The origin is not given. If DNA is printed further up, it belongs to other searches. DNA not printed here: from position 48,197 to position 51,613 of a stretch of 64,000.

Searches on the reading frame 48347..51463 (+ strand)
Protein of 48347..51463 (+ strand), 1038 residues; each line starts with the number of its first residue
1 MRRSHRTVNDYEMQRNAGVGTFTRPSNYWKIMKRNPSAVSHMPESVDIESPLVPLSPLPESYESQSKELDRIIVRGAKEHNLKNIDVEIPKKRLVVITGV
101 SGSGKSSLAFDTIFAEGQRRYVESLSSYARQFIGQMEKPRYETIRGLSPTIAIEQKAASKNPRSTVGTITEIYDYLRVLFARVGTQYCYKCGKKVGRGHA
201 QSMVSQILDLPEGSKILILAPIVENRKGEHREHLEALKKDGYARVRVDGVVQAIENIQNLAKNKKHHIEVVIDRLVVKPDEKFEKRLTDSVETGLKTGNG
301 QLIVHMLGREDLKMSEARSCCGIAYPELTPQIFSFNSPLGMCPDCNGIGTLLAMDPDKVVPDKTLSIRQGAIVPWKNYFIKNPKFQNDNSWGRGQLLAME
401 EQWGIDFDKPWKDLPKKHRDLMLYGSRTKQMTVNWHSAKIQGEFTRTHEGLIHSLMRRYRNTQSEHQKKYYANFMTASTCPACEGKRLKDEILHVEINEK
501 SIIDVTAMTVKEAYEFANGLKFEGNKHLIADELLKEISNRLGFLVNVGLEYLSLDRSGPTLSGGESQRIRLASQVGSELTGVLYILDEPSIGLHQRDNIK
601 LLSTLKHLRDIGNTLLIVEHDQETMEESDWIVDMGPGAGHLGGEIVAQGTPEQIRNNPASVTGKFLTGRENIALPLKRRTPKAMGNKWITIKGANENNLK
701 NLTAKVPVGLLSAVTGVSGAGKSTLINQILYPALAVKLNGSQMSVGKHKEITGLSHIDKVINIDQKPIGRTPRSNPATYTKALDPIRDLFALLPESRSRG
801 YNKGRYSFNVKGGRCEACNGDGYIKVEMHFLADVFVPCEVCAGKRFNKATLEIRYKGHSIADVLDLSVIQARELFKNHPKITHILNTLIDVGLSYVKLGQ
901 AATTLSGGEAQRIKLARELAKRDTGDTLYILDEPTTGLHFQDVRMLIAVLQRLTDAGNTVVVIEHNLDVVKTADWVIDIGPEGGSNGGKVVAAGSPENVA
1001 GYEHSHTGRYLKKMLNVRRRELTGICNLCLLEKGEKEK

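Call 63: search_protein_families(library=pfam, proteins=[window:48347-51463:+])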
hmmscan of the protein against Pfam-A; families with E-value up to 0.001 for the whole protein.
window:48347-51463:+ (1038 aa): 13 families
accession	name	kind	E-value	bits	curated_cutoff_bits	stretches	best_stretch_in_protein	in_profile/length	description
PF17760.6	UvrA_inter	-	1.4e-36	125.1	23.3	1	201-306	4-107/109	UvrA interaction domain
PF17755.6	UvrA_DNA-bind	-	5.3e-31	107.6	23.2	1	355-472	1-109/110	UvrA DNA-binding domain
PF00005.33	ABC_tran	-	1e-21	78.4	25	1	876-936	80-137/137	ABC transporter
PF02463.25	SMC_N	-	5.6e-12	46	40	0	854-979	135-211/220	RecF/RecN/SMC N terminal domain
PF03193.22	RsgA_GTPase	-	2.6e-09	37.6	30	1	682-748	80-146/174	RsgA GTPase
PF13555.12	AAA_29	-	2.6e-08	33.9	27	0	711-741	24-57/61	P-loop containing region of AAA domain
PF13191.12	AAA_16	-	3.1e-07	31.5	32.6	0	89-146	21-72/167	AAA ATPase domain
PF20703.3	nSTAND1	-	1.1e-06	29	27.1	0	88-110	29-51/379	Novel STAND NTPase 1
PF13304.12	AAA_21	-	4.5e-05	24.1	27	0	919-962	252-295/304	AAA domain, putative AbiEii toxin, Type IV TA system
PF20720.3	nSTAND3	-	0.00011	22.4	27.2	0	90-110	15-35/155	Novel STAND NTPase 3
PF13401.12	AAA_22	-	0.00023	21.9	27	0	712-731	8-27/130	AAA domain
PF13476.12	AAA_23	-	0.00073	20.7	27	0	79-108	9-35/201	AAA domain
PF01443.25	Viral_helicase1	-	0.00095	19.5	21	0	714-732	3-21/228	Viral superfamily 1 RNA helicase core domain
